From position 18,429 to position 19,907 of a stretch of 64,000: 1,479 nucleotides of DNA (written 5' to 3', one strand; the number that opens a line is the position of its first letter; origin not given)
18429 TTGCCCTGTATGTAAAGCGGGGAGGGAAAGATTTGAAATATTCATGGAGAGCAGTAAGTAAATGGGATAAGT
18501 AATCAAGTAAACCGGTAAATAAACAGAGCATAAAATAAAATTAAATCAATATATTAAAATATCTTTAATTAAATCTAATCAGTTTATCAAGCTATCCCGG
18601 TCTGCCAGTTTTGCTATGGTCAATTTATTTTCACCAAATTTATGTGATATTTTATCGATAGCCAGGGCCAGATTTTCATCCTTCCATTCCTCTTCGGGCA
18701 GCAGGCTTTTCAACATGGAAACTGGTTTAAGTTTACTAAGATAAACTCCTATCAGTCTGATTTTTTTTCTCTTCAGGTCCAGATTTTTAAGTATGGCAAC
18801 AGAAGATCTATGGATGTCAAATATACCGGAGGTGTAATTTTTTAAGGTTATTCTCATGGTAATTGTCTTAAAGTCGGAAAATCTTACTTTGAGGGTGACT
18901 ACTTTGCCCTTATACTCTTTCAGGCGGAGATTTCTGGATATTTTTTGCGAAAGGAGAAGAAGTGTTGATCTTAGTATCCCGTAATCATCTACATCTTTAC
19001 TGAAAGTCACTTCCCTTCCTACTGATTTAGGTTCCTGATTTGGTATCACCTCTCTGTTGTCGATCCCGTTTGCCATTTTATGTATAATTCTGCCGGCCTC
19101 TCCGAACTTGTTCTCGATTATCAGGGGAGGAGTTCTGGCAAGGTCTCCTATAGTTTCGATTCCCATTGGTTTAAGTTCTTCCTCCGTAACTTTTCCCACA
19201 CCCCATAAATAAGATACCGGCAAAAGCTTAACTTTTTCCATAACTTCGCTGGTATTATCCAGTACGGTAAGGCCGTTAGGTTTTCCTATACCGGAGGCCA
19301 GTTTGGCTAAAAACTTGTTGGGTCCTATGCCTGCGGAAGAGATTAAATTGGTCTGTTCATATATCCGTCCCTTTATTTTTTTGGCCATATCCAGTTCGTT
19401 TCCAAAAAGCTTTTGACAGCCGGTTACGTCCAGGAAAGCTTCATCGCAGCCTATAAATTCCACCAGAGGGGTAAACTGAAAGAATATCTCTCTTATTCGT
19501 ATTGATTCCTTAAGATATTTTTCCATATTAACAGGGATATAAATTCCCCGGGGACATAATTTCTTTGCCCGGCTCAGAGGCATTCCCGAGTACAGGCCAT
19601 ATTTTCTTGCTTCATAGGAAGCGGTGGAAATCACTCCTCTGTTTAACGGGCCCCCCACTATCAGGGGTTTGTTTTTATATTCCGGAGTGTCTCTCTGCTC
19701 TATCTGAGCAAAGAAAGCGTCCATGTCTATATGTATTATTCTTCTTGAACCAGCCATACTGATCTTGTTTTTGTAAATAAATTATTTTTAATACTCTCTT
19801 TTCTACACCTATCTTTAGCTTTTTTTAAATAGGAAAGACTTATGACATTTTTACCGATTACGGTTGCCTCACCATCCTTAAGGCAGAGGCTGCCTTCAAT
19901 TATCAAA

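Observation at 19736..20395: SOS-type module with Cheo-like LexA box driving a decayed dnaE (PHP N-terminus fused to C-terminal OB fragment) and an intact dinB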

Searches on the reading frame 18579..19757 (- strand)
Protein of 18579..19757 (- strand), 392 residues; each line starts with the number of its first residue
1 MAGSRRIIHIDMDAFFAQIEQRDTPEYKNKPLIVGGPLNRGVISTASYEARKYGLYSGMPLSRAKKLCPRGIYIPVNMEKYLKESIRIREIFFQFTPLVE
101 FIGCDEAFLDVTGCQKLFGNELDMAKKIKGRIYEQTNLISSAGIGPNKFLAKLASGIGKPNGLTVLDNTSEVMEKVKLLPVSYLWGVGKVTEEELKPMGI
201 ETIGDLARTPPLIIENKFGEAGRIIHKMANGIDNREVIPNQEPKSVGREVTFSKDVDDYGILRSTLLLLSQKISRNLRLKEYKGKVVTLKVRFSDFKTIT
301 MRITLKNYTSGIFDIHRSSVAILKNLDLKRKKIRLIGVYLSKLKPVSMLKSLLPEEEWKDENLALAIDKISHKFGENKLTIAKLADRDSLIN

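Call 3: search_protein_families(library=pfam, proteins=[window:18579-19757:-], max_evalue=0.01)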
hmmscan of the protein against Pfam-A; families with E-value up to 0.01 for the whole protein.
window:18579-19757:- (392 aa): 4 families
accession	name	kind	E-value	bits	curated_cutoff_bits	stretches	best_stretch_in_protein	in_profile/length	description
PF00817.25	IMS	-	8.3e-51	172.2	23.2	1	10-155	1-147/148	impB/mucB/samB family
PF11799.13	IMS_C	-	8.9e-21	74.8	20.7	1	243-346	1-102/109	impB/mucB/samB family C-terminal domain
PF21999.2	IMS_HHH_1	-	3.1e-06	28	27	1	184-233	3-53/53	DNA polymerase-iota, thumb domain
PF11798.14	IMS_HHH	-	2e-05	25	24.4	1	170-200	2-32/32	IMS family HHH motif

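Call 8: find_encoding_contigs(protein=window:18579-19757:-, flank=6000, max_places=6)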
Protein window:18579-19757:- (392 aa): no gene with exactly this product is on record in the collection.

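Call 12: find_related_loci(query=window:18579-19757:-, collection=genome_contigs, flank=8000)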
Query window:18579-19757:- (392 aa) in genome_contigs; peptide patterns used: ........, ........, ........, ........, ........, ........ (x = any residue, [..] = any of these).
600 stretches matched a pattern (row limit reached: there are more); 586 encode a relative of the query (tblastn E <= 1e-3); the best 80 are kept; 80 distinct loci.
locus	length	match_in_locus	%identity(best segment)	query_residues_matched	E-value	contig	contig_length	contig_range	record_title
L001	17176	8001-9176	78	1-392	0e+0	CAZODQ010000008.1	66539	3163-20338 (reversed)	MAG TPA_asm: uncultured Actinomycetota bacterium isolate SRP323688_co1_252 genome assembly, contig: NODE_833_length_6653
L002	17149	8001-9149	70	5-386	0e+0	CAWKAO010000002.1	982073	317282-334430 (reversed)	MAG: uncultured Actinomycetes bacterium isolate MFD09779.bin.1.47 genome assembly, contig: contig_21891, whole genome sh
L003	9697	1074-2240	65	1-388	6e-179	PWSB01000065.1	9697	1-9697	MAG: Actinomycetota bacterium isolate CSSed11_114R1 CS-Sed11-C12111, whole genome shotgun sequence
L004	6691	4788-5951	66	1-388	7e-180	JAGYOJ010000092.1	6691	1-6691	MAG: Actinomycetota bacterium isolate M55B165 92, whole genome shotgun sequence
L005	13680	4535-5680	43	4-386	3e-101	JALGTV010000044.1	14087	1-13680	MAG: Candidatus Zipacnadia bacterium isolate Meg22_1012_Bin_287 Meg22_1012_Bin_287_scaffold_29635, whole genome shotgun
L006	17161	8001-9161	43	7-386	1e-96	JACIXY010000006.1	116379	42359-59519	MAG: Bacillota bacterium isolate MAG-64 Firmicutes_O3_bin27_Scaffold_6, whole genome shotgun sequence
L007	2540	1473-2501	45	4-343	8e-99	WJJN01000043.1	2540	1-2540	MAG: candidate division KSB1 bacterium isolate Bin_079 k141_103673, whole genome shotgun sequence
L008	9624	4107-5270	42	1-384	1e-95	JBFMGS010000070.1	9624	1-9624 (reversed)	MAG: Bacillota bacterium isolate MAG303 MAG303_70, whole genome shotgun sequence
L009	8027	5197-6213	46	7-346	2e-94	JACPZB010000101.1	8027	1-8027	MAG: Deltaproteobacteria bacterium isolate NC_groundwater_878_Pr1_S2p5_43_21 Montesol18_S2p5_coassembly_scaffold_1077706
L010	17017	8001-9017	46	4-343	2e-93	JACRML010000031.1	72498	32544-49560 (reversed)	MAG: Deltaproteobacteria bacterium isolate NC_groundwater_1906_Pr3_S2p5_42_12 SR2-18-S2p5_coassembly_scaffold_47548, who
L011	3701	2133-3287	43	4-384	1e-93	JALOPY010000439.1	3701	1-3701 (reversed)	MAG: bacterium isolate Prado141 scaffold_77514, whole genome shotgun sequence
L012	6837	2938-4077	44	7-383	2e-92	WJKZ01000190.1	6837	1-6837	MAG: Candidatus Omnitrophota bacterium isolate RBin_191 k141_3315851, whole genome shotgun sequence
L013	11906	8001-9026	45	5-347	1e-89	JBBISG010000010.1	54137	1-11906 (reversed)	MAG: Nitrospirota bacterium isolate BQF270218_bin_368 NODE_431_length_54137_cov_3.05854, whole genome shotgun sequence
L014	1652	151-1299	42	5-384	4e-95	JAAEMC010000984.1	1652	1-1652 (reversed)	MAG: Desulfobacteraceae bacterium isolate Bpl_22 BplG_CONTIG5764351, whole genome shotgun sequence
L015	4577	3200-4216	44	5-344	3e-89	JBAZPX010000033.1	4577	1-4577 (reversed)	MAG: Patescibacteria group bacterium isolate SO_2017_SWC_4 scaffold_15783_c1_LP-4_2017, whole genome shotgun sequence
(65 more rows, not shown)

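Call 28: search_protein_families(library=ncbifam, proteins=[L001:4804-8022:+, L002:4695-7955:+, L002:4013-4681:+, L004:1040-1666:+, window:18579-19757:-], max_evalue=0.00001)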
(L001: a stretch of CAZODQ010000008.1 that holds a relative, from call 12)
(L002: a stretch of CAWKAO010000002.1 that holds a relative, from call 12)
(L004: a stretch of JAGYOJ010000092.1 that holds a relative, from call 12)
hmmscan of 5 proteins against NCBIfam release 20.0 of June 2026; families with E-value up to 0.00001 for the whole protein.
L001:4804-8022:+ (1072 aa): 14 families
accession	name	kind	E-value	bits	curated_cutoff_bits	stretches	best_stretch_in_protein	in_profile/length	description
NF004226.0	PRK05673.1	equivalog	8.8e-292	971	1002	1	4-1046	6-1068/1146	DNA polymerase III subunit alpha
TIGR00594.1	polc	superfamily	3.1e-279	929.3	434.35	1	4-1000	1-1022/1022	DNA polymerase III subunit alpha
NF005298.0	PRK06826.1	equivalog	6.5e-270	898.4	1260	1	4-1041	5-1073/1151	DNA polymerase III subunit alpha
NF005377.0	PRK06920.1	equivalog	4.1e-241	803.1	1806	1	4-1054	3-1036/1108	DNA polymerase III subunit alpha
NF005617.0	PRK07374.1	equivalog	5.8e-207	690.2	1653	2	4-883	3-903/1170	DNA polymerase III subunit alpha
NF004225.0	PRK05672.1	subfamily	1.4e-198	662.4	939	1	4-1051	6-1044/1047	error-prone DNA polymerase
NF005516.0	PRK07135.1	equivalog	5.1e-180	600.9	1084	2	203-1013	155-949/974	DNA polymerase III DnaE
NF004550.0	PRK05898.1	equivalog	2.6e-171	572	1182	2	193-895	136-829/971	DNA polymerase III subunit alpha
NF005582.0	PRK07279.1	equivalog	2.9e-167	558.6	1279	2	190-1044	146-967/1033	DNA polymerase III subunit alpha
NF007079.0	PRK09532.1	equivalog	5.3e-147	491.4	1525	1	4-739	3-777/876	DNA polymerase III subunit alpha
NF001688.0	PRK00448.1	equivalog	1.4e-46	158.7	873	2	76-372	614-914/1445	PolC-type DNA polymerase III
NF005616.0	PRK07373.1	equivalog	2.8e-45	154.7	646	2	732-884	32-181/449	DNA polymerase III subunit alpha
TIGR01405.1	polC_Gram_pos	equivalog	1.7e-36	125.4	1043.45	2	75-371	379-678/1211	DNA polymerase III subunit alpha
NF041577.1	nside_bi_sphtase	equivalog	9.5e-06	25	400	0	6-80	5-77/276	3',5'-nucleoside bisphosphate phosphatase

L002:4695-7955:+ (1086 aa): 14 families
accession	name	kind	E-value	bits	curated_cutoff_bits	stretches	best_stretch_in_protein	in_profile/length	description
NF004226.0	PRK05673.1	equivalog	9.7e-283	941.1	1002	1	2-1064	6-1068/1146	DNA polymerase III subunit alpha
NF005298.0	PRK06826.1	equivalog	1.6e-268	893.8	1260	1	2-1059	5-1073/1151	DNA polymerase III subunit alpha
TIGR00594.1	polc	superfamily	2e-267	890.2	434.35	1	2-1018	1-1022/1022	DNA polymerase III subunit alpha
NF005377.0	PRK06920.1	equivalog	1.1e-226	755.3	1806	1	2-1071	3-1035/1108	DNA polymerase III subunit alpha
NF005617.0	PRK07374.1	equivalog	4.5e-202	674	1653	1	2-1071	3-1093/1170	DNA polymerase III subunit alpha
NF004225.0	PRK05672.1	subfamily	2.8e-198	661.3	939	1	2-1060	6-1034/1047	error-prone DNA polymerase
NF005516.0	PRK07135.1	equivalog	7.5e-171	570.5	1084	2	253-939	189-882/974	DNA polymerase III DnaE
NF005582.0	PRK07279.1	equivalog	2.3e-159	532.4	1279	2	191-1066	143-972/1033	DNA polymerase III subunit alpha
NF004550.0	PRK05898.1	equivalog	3.3e-153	512.1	1182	2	199-884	138-817/971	DNA polymerase III subunit alpha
NF007079.0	PRK09532.1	equivalog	6e-135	451.5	1525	1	2-740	3-776/876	DNA polymerase III subunit alpha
NF001688.0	PRK00448.1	equivalog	2.6e-47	161.1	873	2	75-376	615-914/1445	PolC-type DNA polymerase III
NF005616.0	PRK07373.1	equivalog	3.6e-47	160.9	646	2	735-884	33-180/449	DNA polymerase III subunit alpha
TIGR01405.1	polC_Gram_pos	equivalog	1.5e-42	145.5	1043.45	2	75-375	381-678/1211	DNA polymerase III subunit alpha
NF041577.1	nside_bi_sphtase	equivalog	2.3e-06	27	400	1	3-80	4-79/276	3',5'-nucleoside bisphosphate phosphatase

L002:4013-4681:+ (222 aa): 2 families
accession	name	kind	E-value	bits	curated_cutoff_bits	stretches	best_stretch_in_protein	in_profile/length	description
TIGR00498.1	lexA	equivalog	5e-62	209.1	110.95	1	9-222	3-202/203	transcriptional repressor LexA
NF007621.2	PRK10276.1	subfamily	1.4e-18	67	110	1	103-215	2-110/115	translesion error-prone DNA polymerase V autoproteolytic subunit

L004:1040-1666:+ (208 aa): 2 families
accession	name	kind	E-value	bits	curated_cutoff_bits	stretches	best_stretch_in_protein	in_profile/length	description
TIGR00498.1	lexA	equivalog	8.4e-65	218.2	110.95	1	1-205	1-200/203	transcriptional repressor LexA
NF007621.2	PRK10276.1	subfamily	1e-24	86.7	110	1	93-202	1-112/115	translesion error-prone DNA polymerase V autoproteolytic subunit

window:18579-19757:- (392 aa): 10 families
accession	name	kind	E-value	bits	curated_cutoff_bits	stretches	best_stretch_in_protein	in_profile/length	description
NF002677.0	PRK02406.1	equivalog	8.1e-108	360.7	256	1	4-345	5-345/357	DNA polymerase IV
NF010731.0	PRK14133.1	equivalog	5.7e-99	331.7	362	1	5-347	3-340/352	DNA polymerase IV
NF002751.0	PRK02794.1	equivalog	9.1e-95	318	371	1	6-380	39-413/425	DNA polymerase IV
NF002848.0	PRK03103.1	subfamily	5.5e-91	305.1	381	1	5-382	4-389/410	DNA polymerase IV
NF002882.0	PRK03348.1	equivalog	1.2e-90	304.5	389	1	4-361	4-361/461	DNA polymerase IV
NF003015.0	PRK03858.1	subfamily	1.7e-89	300.6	367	1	6-388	8-389/399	DNA polymerase IV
NF002492.0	PRK01810.1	equivalog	1.5e-85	287.4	399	1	4-380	9-390/412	DNA polymerase IV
NF002883.0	PRK03352.1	equivalog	4.2e-70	236.7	330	1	4-341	4-340/347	DNA polymerase IV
NF002292.0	PRK01216.1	equivalog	5.6e-52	176.9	339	1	7-350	3-346/351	DNA polymerase IV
NF002955.0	PRK03609.1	subfamily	2e-29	102.8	431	1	9-298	4-299/422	translesion error-prone DNA polymerase V subunit UmuC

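Call 33: find_related_loci(query=window:18579-19757:-, collection=metagenome_contigs, flank=6000)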
Query window:18579-19757:- (392 aa) in metagenome_contigs; peptide patterns used: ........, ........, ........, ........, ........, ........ (x = any residue, [..] = any of these).
600 stretches matched a pattern (row limit reached: there are more); 576 encode a relative of the query (tblastn E <= 1e-3); the best 80 are kept; 80 distinct loci.
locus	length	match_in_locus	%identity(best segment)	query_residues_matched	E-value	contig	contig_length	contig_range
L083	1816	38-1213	80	1-391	0e+0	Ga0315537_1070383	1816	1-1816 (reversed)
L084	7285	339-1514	79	1-392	0e+0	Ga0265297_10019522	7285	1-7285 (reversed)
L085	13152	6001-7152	79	1-384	0e+0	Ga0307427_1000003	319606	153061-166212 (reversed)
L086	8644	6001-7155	77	6-390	0e+0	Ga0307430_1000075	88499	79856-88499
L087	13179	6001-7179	78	1-392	0e+0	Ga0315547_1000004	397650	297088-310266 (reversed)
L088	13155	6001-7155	46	5-386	2e-98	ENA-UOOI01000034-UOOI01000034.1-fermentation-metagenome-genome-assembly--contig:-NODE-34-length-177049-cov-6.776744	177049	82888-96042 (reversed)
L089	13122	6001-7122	45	7-376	8e-97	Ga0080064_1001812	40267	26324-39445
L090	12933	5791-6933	44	5-388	4e-96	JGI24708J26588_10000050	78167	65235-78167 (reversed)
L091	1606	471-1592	44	4-375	6e-100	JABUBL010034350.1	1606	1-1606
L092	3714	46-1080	44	1-346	2e-94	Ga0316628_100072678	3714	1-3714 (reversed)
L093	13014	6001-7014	46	5-343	2e-92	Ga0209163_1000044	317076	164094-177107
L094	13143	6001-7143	42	2-379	3e-92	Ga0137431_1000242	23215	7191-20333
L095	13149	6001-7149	42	4-382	4e-91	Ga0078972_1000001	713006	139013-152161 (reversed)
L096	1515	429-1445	45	5-344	2e-97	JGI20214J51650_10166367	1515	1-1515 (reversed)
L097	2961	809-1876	44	2-359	3e-92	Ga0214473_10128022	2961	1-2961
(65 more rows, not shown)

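Call 40: find_homologous_proteins(query=A2, max_evalue=1e-20)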
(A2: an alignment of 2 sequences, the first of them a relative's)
Query A2 (2 sequences) (222 aa, profile of the alignment): 7952 proteins with E <= 1e-20 among 8000 candidates; the best 120 are listed.
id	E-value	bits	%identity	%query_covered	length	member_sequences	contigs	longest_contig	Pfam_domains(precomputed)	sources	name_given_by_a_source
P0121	1.9e-126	438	100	97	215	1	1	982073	PF00717.29,PF01726.23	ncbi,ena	-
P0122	8.2e-118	410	87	100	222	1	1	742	PF00717.29,PF01726.23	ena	-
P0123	3.5e-117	408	53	95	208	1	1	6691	PF00717.29,PF01726.23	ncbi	-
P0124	2.6e-101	356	53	95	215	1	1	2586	PF00717.29,PF01726.23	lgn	-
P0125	2.2e-100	353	71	97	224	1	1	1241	PF00717.29,PF01726.23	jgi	jgi:repressor LexA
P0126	2.2e-97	343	55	96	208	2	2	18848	PF00717.29,PF01726.23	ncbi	ncbi:MAG: transcriptional repressor LexA [Candidatus Humimicrobiaceae bacterium]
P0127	8.2e-96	338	68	97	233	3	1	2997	PF00717.29,PF01726.23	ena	-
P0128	9.7e-95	335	67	97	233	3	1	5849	PF00717.29,PF01726.23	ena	-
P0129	3.4e-94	333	67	97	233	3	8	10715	PF00717.29,PF01726.23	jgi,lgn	jgi:repressor LexA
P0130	4.2e-94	333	67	97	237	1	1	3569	PF00717.29,PF01726.23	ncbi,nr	ncbi:MAG: transcriptional repressor LexA [Actinobacteria bacterium]|nr:transcriptional repressor Lex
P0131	7.3e-93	328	65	97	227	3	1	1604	PF00717.29,PF01726.23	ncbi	-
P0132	2.1e-89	317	63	97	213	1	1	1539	PF00717.29,PF01726.23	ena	-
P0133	2.3e-87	311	61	97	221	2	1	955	PF00717.29,PF01726.23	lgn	-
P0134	3.4e-87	310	59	97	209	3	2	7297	PF01047.29,PF00717.29,PF01726.23,PF21984.3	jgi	-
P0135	8.5e-87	309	62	97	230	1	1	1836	PF00717.29,PF01726.23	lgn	-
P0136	1.1e-86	308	61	97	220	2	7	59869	PF00717.29,PF01726.23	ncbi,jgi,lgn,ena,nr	ncbi:MAG: transcriptional repressor LexA [Actinobacteria bacterium]|nr:transcriptional repressor Lex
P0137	2.3e-86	307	61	96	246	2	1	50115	PF00717.29,PF01726.23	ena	-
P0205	2.6e-76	274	54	95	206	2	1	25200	PF00717.29,PF01726.23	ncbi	-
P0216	4.7e-75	270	51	96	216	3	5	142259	PF00717.29,PF01726.23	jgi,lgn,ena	-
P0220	1.4e-74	269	52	96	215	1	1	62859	PF00717.29,PF01726.23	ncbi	ncbi:MAG: transcriptional repressor LexA [Candidatus Humimicrobiaceae bacterium]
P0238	3.5e-73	264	53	97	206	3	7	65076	PF00717.29,PF01726.23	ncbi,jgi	jgi:repressor LexA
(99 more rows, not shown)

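Call 41: find_encoding_contigs(protein=P0220, flank=5000, max_places=2)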
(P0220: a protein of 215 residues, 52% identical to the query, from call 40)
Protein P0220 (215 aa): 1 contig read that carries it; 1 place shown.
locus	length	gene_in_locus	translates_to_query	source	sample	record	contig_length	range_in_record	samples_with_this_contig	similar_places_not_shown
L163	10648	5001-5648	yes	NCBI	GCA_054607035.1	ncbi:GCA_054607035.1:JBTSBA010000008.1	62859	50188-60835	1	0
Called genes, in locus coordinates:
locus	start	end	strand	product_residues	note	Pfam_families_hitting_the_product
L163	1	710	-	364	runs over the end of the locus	PF00089:Trypsin, PF13365:Trypsin_2, PF00595:PDZ, PF13180:PDZ_2, PF17820:PDZ_6 (weak)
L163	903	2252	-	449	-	PF00672:HAMP, PF00512:HisKA, PF02518:HATPase_c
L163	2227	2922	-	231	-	PF00072:Response_reg, PF00486:Trans_reg_C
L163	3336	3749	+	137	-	PF13026:DUF3887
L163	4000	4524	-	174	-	PF06725:3D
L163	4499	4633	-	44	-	-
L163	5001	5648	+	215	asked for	PF01726:LexA_DNA_bind, PF00717:Peptidase_S24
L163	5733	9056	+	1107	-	PF02811:PHP, PF07733:DNA_pol3_alpha, PF17657:DNA_pol3_finger, PF14579:HHH_6, PF01336:tRNA_anti-codon (weak)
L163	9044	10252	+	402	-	PF00817:IMS, PF11798:IMS_HHH (faint), PF21999:IMS_HHH_1 (weak), PF11799:IMS_C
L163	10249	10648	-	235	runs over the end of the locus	PF00857:Isochorismatase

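Call 42: find_encoding_contigs(protein=P0216, flank=5000, max_places=2)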
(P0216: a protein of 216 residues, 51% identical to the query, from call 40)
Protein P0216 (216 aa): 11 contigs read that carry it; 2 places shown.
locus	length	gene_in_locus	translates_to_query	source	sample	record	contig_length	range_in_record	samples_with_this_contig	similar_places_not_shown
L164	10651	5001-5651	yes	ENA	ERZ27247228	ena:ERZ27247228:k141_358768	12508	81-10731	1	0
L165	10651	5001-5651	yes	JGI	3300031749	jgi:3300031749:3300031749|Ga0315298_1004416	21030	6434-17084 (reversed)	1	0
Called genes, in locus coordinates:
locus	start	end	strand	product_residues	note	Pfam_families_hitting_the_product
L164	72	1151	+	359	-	PF03595:SLAC1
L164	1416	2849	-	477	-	PF01789:PsbP (weak), PF03816:LytR_cpsA_psr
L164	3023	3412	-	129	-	PF01850:PIN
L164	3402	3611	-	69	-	PF09957:VapB_antitoxin (weak)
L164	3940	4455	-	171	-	PF06725:3D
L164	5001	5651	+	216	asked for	PF01726:LexA_DNA_bind, PF00717:Peptidase_S24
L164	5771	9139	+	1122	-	PF02811:PHP, PF07733:DNA_pol3_alpha, PF17657:DNA_pol3_finger, PF14579:HHH_6, PF01336:tRNA_anti-codon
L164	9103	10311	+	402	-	PF00817:IMS, PF11798:IMS_HHH (weak), PF21999:IMS_HHH_1, PF11799:IMS_C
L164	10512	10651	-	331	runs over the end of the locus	PF02733:Dak1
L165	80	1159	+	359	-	PF03595:SLAC1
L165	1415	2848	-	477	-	PF01789:PsbP (weak), PF03816:LytR_cpsA_psr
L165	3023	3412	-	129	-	PF01850:PIN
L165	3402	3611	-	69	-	PF09957:VapB_antitoxin (weak)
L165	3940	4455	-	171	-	PF06725:3D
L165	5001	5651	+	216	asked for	PF01726:LexA_DNA_bind, PF00717:Peptidase_S24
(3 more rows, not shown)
